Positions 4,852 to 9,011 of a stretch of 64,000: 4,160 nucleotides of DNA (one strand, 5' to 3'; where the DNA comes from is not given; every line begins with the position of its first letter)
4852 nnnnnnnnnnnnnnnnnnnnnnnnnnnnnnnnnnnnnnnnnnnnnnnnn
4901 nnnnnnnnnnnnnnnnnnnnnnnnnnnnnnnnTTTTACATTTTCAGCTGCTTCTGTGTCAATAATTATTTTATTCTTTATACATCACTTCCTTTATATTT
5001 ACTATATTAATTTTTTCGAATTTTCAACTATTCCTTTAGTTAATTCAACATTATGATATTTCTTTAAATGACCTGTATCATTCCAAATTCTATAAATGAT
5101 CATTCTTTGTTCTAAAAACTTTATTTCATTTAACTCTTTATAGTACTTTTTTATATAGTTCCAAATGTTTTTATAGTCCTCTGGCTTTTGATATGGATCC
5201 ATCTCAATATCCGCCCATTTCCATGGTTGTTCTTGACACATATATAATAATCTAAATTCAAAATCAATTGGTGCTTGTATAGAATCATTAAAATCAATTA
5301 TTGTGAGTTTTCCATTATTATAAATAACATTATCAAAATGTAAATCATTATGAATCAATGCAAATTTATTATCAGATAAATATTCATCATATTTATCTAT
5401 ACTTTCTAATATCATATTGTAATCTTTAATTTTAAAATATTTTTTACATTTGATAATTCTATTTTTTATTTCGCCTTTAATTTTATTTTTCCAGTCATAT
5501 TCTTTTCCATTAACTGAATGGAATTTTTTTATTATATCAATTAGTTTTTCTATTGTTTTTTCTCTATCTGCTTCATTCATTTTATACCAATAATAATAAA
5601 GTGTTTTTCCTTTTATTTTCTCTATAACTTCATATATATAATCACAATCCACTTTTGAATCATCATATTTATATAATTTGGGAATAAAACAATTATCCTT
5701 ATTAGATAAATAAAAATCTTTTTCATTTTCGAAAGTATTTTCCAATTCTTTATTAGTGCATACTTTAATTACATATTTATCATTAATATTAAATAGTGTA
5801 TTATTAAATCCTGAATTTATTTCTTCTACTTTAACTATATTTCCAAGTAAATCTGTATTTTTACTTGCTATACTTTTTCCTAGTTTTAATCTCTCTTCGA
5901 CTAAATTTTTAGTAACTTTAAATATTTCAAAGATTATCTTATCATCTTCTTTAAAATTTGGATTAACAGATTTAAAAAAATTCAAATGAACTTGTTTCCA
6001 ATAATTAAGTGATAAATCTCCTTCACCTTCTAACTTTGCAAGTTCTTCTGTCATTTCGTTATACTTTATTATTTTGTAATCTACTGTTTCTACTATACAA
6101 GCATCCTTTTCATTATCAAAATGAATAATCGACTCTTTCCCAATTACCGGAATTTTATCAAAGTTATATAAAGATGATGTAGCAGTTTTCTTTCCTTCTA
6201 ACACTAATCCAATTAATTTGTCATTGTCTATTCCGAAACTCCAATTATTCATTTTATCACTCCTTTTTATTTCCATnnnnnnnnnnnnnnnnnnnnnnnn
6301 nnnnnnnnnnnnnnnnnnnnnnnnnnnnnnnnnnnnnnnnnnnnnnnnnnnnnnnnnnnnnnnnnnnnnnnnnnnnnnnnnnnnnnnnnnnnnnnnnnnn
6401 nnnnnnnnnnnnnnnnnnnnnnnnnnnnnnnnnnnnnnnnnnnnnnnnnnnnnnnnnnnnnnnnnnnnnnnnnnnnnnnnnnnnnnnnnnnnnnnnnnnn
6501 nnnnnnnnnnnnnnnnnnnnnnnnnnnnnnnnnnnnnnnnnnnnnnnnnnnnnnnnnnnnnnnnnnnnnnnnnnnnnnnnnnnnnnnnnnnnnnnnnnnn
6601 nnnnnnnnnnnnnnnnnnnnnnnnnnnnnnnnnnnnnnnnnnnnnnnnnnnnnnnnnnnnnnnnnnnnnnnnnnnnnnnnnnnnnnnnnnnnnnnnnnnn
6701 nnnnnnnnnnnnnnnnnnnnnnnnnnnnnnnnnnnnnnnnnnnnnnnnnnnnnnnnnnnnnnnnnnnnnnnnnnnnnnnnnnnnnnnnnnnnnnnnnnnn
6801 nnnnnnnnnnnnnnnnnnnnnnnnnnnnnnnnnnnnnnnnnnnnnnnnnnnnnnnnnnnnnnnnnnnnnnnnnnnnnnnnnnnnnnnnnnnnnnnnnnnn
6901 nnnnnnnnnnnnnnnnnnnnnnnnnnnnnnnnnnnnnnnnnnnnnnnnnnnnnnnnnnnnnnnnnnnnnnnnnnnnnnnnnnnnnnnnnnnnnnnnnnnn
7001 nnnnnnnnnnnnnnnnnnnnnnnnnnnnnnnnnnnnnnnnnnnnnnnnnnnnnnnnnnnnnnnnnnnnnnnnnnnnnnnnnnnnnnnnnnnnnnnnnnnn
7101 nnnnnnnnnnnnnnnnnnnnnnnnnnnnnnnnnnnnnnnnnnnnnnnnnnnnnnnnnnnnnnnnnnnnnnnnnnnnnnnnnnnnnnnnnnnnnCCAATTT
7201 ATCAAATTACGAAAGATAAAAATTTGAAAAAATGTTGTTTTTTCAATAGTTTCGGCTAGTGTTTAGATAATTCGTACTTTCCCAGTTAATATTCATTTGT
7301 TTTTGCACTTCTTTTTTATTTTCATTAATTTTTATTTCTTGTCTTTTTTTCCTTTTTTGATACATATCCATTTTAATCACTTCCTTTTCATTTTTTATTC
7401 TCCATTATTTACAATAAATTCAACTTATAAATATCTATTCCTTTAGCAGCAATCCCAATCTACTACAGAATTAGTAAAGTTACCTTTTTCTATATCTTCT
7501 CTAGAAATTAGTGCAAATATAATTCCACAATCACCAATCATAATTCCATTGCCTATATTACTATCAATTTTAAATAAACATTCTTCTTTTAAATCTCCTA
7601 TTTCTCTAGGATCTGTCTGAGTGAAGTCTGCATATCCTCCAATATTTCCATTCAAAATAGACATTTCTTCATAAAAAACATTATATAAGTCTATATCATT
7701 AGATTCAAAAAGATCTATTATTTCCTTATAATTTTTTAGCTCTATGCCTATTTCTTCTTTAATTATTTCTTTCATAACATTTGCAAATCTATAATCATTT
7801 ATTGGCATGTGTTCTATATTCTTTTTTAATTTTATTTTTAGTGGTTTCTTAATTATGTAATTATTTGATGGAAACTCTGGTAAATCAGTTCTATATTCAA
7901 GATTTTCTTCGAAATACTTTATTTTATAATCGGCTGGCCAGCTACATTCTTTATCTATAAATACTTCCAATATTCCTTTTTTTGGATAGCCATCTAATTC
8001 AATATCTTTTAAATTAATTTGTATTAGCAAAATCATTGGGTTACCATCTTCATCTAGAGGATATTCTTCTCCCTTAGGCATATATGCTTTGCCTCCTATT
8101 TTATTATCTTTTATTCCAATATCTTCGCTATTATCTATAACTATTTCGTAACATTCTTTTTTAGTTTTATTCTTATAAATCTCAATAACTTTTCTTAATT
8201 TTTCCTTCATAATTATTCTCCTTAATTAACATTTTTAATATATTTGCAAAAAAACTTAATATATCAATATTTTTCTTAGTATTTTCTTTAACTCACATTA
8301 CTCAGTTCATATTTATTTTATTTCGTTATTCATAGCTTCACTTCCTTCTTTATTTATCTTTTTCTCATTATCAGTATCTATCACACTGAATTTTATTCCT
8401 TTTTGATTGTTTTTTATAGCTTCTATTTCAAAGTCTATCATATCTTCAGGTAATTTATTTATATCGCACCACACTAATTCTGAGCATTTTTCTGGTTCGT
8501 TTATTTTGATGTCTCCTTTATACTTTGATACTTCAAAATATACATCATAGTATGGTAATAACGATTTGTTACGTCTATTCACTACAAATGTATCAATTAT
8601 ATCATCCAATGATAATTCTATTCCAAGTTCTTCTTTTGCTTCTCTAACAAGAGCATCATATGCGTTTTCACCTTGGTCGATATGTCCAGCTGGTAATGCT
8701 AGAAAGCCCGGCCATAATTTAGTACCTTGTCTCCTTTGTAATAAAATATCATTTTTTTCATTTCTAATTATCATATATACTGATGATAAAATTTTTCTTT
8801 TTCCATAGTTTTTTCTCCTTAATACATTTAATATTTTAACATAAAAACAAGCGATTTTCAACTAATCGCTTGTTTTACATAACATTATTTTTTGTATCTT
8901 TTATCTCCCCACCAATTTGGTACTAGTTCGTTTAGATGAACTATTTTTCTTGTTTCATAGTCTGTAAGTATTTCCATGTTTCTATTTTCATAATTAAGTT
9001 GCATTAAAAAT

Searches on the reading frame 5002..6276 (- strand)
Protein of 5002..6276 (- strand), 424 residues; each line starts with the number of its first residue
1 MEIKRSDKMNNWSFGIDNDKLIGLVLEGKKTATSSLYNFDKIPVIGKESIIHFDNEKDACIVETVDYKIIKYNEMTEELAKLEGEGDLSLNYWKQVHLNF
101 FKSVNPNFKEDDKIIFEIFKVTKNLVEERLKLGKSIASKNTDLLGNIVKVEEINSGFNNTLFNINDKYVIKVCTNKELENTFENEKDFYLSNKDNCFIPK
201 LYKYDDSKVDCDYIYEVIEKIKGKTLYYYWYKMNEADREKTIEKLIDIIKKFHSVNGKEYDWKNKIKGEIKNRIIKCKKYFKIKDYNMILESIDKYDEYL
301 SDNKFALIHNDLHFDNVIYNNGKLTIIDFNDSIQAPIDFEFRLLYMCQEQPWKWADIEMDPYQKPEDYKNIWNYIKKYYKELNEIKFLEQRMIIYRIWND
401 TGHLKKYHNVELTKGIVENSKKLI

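Call 37: search_protein_families(library=ncbifam, proteins=[window:5002-6276:-], max_evalue=0.00001)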
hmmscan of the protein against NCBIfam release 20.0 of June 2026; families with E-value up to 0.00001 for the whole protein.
window:5002-6276:- (424 aa): 0 families

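Call 40: search_protein_families(library=pfam, proteins=[window:5002-6276:-], max_evalue=0.001)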
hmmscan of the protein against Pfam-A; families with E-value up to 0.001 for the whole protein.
window:5002-6276:- (424 aa): 2 families
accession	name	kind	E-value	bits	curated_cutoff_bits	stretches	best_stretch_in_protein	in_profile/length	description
PF04266.20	ASCH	-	1.4e-15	58.2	21.2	1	20-121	6-101/103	ASCH domain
PF01636.29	APH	-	1.7e-15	57.9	23.2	1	150-349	2-216/239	Phosphotransferase enzyme family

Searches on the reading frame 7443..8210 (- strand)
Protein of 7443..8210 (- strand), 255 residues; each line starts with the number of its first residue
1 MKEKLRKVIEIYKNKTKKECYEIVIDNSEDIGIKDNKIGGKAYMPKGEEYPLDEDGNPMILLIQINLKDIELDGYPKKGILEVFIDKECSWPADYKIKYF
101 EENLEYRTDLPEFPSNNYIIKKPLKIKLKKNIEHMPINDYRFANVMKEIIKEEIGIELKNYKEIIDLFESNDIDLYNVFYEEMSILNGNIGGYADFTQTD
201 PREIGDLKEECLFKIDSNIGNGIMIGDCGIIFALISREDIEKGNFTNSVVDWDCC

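Call 37: search_protein_families(library=ncbifam, proteins=[window:7443-8210:-], max_evalue=0.00001)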
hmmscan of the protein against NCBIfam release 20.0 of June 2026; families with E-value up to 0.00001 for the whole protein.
window:7443-8210:- (255 aa): 0 families

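Call 40: search_protein_families(library=pfam, proteins=[window:7443-8210:-], max_evalue=0.001)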
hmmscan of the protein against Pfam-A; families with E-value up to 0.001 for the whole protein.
window:7443-8210:- (255 aa): 1 family
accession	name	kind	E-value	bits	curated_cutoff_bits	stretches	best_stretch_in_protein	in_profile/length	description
PF09234.15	DUF1963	-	5.5e-41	141.7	23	1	37-254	2-216/216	Domain of unknown function (DUF1963)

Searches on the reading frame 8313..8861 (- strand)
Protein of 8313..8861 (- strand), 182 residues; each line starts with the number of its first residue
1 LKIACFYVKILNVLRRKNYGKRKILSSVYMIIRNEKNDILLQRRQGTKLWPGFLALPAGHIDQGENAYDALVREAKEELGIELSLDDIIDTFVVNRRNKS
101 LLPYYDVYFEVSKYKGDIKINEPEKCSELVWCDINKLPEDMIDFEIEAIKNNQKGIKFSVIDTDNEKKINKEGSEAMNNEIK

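Call 40: search_protein_families(library=pfam, proteins=[window:8313-8861:-], max_evalue=0.001)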
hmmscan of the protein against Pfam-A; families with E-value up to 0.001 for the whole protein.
window:8313-8861:- (182 aa): 2 families
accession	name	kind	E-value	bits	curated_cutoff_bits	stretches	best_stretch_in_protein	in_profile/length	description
PF00293.34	NUDIX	-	9.1e-20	71.5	21.1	1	26-141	4-123/134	NUDIX domain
PF14815.12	NUDIX_4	-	2.2e-09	37.5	35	1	28-86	1-57/113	NUDIX domain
